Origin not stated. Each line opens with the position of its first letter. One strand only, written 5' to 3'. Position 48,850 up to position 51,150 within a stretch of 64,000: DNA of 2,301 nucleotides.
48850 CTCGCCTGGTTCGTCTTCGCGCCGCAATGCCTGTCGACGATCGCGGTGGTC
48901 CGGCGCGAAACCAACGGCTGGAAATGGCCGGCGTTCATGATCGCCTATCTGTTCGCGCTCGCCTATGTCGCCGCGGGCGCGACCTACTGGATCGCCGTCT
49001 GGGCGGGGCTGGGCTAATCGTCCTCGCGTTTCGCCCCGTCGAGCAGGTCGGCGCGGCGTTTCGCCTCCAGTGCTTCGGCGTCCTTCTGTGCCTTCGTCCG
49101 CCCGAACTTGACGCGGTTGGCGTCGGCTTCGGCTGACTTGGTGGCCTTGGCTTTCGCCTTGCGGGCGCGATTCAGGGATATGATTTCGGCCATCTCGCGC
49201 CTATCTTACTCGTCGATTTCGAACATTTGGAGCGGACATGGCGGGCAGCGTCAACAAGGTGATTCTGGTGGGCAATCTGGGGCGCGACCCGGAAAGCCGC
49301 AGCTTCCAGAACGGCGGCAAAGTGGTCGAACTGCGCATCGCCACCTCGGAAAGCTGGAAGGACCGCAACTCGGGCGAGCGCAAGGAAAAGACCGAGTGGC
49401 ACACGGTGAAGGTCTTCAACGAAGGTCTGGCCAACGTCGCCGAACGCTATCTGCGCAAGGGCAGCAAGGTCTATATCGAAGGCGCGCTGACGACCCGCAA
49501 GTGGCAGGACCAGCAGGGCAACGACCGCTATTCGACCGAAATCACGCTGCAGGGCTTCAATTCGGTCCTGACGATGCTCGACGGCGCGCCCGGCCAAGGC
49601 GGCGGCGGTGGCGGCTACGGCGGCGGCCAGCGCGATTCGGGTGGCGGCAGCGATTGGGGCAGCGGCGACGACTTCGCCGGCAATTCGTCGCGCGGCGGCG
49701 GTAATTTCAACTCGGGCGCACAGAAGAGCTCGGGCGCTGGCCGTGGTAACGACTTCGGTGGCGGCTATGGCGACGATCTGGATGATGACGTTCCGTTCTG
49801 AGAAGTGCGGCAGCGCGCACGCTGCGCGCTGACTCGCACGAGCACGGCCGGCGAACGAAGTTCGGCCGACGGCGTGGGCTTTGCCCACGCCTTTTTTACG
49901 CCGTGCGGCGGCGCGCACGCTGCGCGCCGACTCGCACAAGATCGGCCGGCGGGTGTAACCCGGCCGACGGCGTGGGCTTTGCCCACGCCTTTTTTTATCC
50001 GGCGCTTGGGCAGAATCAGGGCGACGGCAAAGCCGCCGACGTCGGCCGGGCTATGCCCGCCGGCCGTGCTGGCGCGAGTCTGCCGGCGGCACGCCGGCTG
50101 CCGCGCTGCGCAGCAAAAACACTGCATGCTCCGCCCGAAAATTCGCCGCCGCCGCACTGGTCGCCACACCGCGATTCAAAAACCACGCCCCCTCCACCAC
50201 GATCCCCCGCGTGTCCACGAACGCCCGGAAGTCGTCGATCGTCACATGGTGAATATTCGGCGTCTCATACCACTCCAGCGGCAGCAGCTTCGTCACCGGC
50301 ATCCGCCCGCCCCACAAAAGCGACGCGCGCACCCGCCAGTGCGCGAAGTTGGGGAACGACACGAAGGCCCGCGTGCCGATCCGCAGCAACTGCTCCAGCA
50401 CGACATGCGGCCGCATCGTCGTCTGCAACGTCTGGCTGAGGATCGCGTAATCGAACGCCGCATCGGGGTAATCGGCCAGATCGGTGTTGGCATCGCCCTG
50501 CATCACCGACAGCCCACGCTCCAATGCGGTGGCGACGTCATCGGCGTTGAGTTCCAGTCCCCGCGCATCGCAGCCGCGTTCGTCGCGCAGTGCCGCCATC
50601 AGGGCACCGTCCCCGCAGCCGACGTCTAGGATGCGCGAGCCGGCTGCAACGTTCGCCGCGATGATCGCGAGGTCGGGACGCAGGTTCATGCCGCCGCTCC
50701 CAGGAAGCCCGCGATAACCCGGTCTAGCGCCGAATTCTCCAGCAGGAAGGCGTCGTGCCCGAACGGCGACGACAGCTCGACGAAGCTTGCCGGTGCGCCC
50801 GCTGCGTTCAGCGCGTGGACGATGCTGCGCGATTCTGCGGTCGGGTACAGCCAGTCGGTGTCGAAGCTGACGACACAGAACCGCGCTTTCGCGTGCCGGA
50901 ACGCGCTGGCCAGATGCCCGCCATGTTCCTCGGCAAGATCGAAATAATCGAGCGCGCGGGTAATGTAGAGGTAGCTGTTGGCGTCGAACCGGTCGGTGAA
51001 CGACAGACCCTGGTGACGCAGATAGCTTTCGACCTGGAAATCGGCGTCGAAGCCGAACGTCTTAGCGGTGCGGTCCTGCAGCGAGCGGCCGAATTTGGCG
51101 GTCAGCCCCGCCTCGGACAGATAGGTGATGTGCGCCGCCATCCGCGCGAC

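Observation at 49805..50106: Three-copy 87-nt, three-hairpin element with compensatory covariation, right after ssb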

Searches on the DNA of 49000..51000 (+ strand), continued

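Call 29: search_with_rna_model(model_id=R1, sources=[L001, L002, L003, L004, L005, L006, L007, L008, L009, L010, L011, L012, L013, L014, L015, L016, L017, L018, L019, L020, L021, L022, L023, L024, L025, L026, L027, L028, L029, L030, L031, L032, L033, L034, L035, L036, L037, L038, L039, L040, L041, L042, L043, L044, L045, L046, L047, L048, L049, L050, L051, L052, L053, L054, L055, L056, L057, L058, L059, L060, L061, L062, L063, L064, L065, L066, L067, L068, L069, L070, L071, L072, L073, L074, L075, L076, L077, L078, L079, L080, L081, L082, L083, L084, L085, L086, L087, L088, L089, L090, L091, L092, L093, L094, L095, L096, L097, L098, L099, L100], max_evalue=1)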
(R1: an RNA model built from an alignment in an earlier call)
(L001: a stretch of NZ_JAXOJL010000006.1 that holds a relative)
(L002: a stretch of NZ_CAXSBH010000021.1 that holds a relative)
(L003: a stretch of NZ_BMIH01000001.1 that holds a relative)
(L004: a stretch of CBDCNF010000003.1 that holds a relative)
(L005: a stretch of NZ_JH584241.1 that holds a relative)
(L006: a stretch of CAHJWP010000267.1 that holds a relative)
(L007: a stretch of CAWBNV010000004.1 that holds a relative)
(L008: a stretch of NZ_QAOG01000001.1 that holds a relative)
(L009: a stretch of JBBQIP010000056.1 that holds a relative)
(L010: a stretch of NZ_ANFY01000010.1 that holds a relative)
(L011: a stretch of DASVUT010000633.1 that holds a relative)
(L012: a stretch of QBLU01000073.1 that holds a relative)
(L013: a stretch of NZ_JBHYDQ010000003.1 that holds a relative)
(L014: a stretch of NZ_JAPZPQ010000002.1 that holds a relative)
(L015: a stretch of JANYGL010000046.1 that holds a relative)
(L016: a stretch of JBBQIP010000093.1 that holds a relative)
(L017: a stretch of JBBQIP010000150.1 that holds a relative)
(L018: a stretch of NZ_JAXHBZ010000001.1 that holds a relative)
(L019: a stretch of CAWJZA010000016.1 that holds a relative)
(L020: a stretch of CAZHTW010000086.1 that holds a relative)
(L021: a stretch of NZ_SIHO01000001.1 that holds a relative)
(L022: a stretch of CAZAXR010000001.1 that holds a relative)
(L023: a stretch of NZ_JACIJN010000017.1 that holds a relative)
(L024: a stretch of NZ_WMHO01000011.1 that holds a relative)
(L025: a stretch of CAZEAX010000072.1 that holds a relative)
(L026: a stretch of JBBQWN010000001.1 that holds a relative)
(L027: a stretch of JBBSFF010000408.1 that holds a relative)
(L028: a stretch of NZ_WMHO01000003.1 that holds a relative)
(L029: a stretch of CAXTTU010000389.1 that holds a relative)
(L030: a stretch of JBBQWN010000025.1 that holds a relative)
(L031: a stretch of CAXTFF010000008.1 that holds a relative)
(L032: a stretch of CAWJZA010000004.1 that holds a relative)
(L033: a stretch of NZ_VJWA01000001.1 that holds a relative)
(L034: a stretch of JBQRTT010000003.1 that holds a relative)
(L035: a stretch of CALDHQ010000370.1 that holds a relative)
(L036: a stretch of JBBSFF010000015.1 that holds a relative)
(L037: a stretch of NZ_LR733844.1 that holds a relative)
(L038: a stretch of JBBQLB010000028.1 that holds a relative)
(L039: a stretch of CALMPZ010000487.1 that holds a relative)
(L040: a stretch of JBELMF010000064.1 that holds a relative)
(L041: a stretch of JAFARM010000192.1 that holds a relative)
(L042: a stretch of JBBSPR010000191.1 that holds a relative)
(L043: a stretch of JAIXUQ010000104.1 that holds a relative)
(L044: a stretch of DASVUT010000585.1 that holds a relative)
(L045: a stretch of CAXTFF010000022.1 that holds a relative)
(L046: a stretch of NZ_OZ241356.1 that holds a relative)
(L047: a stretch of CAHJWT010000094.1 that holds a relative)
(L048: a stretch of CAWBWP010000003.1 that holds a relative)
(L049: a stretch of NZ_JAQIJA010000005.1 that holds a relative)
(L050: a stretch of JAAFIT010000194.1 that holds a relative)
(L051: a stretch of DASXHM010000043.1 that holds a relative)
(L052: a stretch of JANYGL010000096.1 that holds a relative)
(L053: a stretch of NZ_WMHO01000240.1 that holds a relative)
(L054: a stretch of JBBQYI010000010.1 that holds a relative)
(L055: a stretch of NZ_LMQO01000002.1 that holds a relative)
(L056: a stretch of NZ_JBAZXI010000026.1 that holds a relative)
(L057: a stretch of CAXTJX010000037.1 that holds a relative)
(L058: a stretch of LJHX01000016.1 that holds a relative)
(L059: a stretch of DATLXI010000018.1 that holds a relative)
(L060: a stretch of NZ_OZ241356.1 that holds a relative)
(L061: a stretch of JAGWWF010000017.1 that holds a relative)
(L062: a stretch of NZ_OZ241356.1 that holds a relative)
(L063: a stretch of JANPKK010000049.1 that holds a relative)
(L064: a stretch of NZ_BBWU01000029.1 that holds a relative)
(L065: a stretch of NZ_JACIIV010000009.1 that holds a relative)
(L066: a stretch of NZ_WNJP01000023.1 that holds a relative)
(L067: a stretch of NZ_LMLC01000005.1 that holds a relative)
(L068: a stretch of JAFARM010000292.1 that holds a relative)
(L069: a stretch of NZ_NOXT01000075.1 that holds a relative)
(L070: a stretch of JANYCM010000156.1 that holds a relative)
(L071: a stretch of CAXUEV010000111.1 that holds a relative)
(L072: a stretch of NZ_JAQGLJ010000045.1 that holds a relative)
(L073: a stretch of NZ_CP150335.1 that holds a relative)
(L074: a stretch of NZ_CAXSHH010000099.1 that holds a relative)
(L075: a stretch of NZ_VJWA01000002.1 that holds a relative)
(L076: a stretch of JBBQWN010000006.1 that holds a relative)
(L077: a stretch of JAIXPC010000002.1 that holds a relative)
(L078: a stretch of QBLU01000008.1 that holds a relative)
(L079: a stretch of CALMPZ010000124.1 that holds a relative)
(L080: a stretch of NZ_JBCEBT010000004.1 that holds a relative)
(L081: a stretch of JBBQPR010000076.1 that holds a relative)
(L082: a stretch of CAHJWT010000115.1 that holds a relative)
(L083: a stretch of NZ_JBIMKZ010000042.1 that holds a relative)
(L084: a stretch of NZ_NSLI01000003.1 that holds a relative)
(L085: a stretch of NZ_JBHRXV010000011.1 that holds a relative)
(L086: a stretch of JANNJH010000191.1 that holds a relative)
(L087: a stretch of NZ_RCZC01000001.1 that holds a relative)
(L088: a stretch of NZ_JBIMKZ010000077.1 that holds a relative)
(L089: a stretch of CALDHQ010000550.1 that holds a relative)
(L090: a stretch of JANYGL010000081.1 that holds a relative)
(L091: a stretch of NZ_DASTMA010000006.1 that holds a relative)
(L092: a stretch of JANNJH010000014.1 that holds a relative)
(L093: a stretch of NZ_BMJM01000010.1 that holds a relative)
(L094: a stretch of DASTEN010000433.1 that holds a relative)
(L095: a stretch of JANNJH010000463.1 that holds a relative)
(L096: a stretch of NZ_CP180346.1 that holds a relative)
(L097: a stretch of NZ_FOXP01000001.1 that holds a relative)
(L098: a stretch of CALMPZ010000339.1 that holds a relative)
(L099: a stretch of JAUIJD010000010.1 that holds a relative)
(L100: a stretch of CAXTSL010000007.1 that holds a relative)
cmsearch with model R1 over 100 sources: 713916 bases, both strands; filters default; matches with E-value up to 1: 130.
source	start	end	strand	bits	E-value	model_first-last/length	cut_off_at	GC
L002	2187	2287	+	100.1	3.5e-15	1-101/101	no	0.71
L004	4743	4843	-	99.7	4.1e-15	1-101/101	no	0.74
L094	5096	5200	-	93.5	5.3e-14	1-101/101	no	0.7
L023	5707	5807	+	91.3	1.3e-13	1-101/101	no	0.76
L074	3133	3234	-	90.4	1.9e-13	1-101/101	no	0.8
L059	4142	4242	+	90.4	1.9e-13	1-101/101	no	0.79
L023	5509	5614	+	90.4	1.9e-13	1-101/101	no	0.77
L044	49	148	+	89.8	2.4e-13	1-101/101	no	0.8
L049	926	1031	+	89.4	2.9e-13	1-101/101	no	0.78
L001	1796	1897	+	88.7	3.7e-13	1-101/101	no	0.75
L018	3262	3363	-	88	5.1e-13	1-101/101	no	0.76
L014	6329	6429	-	87.2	7e-13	1-101/101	no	0.78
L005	6305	6405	-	84.4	2.2e-12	1-101/101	no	0.76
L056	3922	4028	-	84.4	2.3e-12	1-101/101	no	0.73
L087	6470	6575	-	83.7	3e-12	1-101/101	no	0.8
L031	536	636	+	83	3.9e-12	1-101/101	no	0.75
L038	2805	2910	-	82.8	4.4e-12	1-101/101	no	0.75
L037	938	1038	+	80.9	9.5e-12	1-101/101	no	0.8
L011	1054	1155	+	80.3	1.2e-11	1-101/101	no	0.71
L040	5118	5215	-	80.2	1.3e-11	1-101/101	no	0.82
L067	41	141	+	79.9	1.4e-11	1-101/101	no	0.8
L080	3973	4074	-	79.7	1.5e-11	1-101/101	no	0.8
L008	2816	2916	-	79.6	1.6e-11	1-101/101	no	0.81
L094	4979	5079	+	79.2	1.9e-11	1-101/101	no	0.76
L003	459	556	+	79.2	1.9e-11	1-101/101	no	0.82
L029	459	568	+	76.3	6.2e-11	1-101/101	no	0.75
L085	4747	4873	+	75.3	9.4e-11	1-101/101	no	0.73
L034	964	1071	-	74.7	1.2e-10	1-101/101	no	0.8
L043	7049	7180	-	73.8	1.7e-10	1-101/101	no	0.7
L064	3229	3330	+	73.2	2.2e-10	1-101/101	no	0.81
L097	2788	2893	-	73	2.4e-10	1-101/101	no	0.83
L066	2159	2288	+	73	2.4e-10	1-101/101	no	0.72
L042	2803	2924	-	70.8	6e-10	1-101/101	no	0.7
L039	1873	2017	+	70.5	6.8e-10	1-101/101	no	0.7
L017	6081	6197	+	70.1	8e-10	1-101/101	no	0.79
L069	6500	6631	+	70.1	8e-10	1-101/101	no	0.72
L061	6528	6665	+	69.4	1.1e-09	1-101/101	no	0.69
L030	2492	2634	-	69.2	1.2e-09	1-101/101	no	0.71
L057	6946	7044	-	68.2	1.7e-09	1-101/101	no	0.78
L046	5669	5814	+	68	1.9e-09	1-101/101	no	0.7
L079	2464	2607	-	67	2.8e-09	1-101/101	no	0.67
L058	3717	3859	-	66.8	3.1e-09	1-101/101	no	0.73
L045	2163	2278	-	66.2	4e-09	1-101/101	no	0.76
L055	3954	4052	-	65.6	5e-09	1-101/101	no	0.8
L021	145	290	+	65.5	5.2e-09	1-101/101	no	0.69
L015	6049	6193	-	65.5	5.3e-09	1-101/101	no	0.74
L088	7029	7154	+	64.7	7.4e-09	1-101/101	no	0.72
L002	1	89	+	64.5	7.9e-09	12-101/101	5'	0.79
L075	1337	1478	+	64.4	8.2e-09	1-101/101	no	0.76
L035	2759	2902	+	64.3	8.7e-09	1-101/101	no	0.71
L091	6231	6329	-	64.1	9.2e-09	1-101/101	no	0.76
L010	207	340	-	63.9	1e-08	1-101/101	no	0.68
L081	5666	5790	-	63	1.5e-08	1-101/101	no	0.7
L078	2684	2831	-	62.8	1.6e-08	1-101/101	no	0.68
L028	4015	4146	-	62.6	1.7e-08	1-101/101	no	0.67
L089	4985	5124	+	62.4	1.9e-08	1-101/101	no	0.69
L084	4742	4853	+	61.4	2.8e-08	1-101/101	no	0.79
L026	1322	1454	-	61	3.3e-08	1-101/101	no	0.78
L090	1974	2089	-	60.8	3.6e-08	1-101/101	no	0.84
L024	7349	7488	+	60.1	4.9e-08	1-101/101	no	0.72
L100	4965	5106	-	59.5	6.2e-08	1-101/101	no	0.75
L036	1411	1553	+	59.4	6.5e-08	1-101/101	no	0.77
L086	270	394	+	59.1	7.4e-08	1-101/101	no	0.72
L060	6896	7036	+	59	7.6e-08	1-101/101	no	0.71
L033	7060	7187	-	58.8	8.1e-08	1-101/101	no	0.83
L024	727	857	-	56.6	2e-07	1-101/101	no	0.7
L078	2513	2662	+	56.6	2e-07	1-101/101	no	0.75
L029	717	819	-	56.5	2.1e-07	1-101/101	no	0.76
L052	3558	3702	-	56.1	2.5e-07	1-101/101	no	0.74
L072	5214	5320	+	55.4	3.4e-07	1-101/101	no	0.8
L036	88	230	-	55.3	3.5e-07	1-101/101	no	0.7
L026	1177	1317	+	54.3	5.3e-07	1-101/101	no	0.74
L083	1090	1214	+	54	6e-07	1-101/101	no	0.73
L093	1546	1670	-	54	6e-07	1-101/101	no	0.76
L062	6417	6558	-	53.7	6.7e-07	1-101/101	no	0.77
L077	3355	3454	-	52.5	1.1e-06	1-101/101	no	0.78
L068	2705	2848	-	52.1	1.3e-06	1-101/101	no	0.81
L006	1503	1646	-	52.1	1.3e-06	1-101/101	no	0.72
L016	6861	6981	+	51.8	1.5e-06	1-101/101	no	0.78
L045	2006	2120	+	51.6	1.6e-06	1-101/101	no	0.77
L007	3990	4133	-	51.2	1.9e-06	1-101/101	no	0.8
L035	7797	7947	+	51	2e-06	1-101/101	no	0.7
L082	3036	3177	+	49.6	3.6e-06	1-101/101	no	0.78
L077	6124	6243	-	49.3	4.1e-06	1-101/101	no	0.76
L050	3141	3289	+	49.3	4.1e-06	1-101/101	no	0.74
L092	3393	3518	+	48.9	4.9e-06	1-101/101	no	0.73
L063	1847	1973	-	48.8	5.1e-06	1-101/101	no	0.69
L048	2072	2213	-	48.7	5.2e-06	1-101/101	no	0.78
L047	842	981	+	48.5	5.6e-06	1-101/101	no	0.79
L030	2329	2476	+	48.5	5.7e-06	1-101/101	no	0.72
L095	369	495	-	48.1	6.8e-06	1-101/101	no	0.77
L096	4789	4916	+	47.6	8.3e-06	1-101/101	no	0.75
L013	3234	3366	+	46.8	1.1e-05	1-101/101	no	0.75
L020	3447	3559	-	46.5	1.3e-05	1-101/101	no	0.74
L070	4976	5103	+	46.3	1.4e-05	1-101/101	no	0.74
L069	6774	6901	-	45.9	1.7e-05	1-101/101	no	0.76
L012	1933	2044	-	45.3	2.1e-05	1-101/101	no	0.71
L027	70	169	+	44.8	2.6e-05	1-101/101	no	0.72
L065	5458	5591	+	44.2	3.3e-05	1-101/101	no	0.69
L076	6552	6696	-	44.1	3.5e-05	1-101/101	no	0.72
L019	1434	1578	-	42.3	7.1e-05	1-101/101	no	0.78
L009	4100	4228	-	42.3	7.4e-05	1-101/101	no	0.77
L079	2215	2323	+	42.1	7.8e-05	1-101/101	no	0.69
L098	6065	6211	-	42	8.2e-05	1-101/101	no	0.67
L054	7051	7180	-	40.5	0.00015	1-101/101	no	0.74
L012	1312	1460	+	38.1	0.0004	1-101/101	no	0.72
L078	7826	7956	+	37.7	0.00048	1-101/101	no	0.72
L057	7045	7130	-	37.3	0.00056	1-101/101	no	0.77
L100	4783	4929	+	36.8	0.00069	1-101/101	no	0.73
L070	5195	5323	-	33.8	0.0024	1-101/101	no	0.77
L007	3855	3977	-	31.9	0.0053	1-101/101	no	0.78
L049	6306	6406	-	31.7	0.0056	1-101/101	no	0.67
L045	5332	5408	-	30.2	0.01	1-101/101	no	0.79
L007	2493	2628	+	29.5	0.014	1-101/101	no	0.69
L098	930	1057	-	26.5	0.048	1-101/101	no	0.68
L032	6707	6819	+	25.8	0.063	1-101/101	no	0.79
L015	5672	5788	+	24.9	0.094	1-101/101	no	0.76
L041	2069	2177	+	23.2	0.19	1-101/101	no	0.83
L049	6109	6192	+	22.9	0.21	1-101/101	no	0.65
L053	28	82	-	22.1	0.29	1-46/101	no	0.75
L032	7566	7669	+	21.6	0.35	1-101/101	no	0.71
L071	16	147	-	21.2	0.43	1-101/101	no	0.76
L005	2737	2844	+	20.4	0.58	1-101/101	no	0.69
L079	2359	2435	-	20.2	0.64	1-101/101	no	0.74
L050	4587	4673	+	20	0.68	1-101/101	no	0.76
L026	5967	6054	+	19.8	0.76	1-101/101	no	0.69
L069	6718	6808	+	19.8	0.76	1-101/101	no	0.65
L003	3871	3947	-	19.4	0.9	1-101/101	no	0.73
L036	6583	6615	+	19.4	0.9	7-41/101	no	0.88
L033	3394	3487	-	19.1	0.99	1-101/101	no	0.73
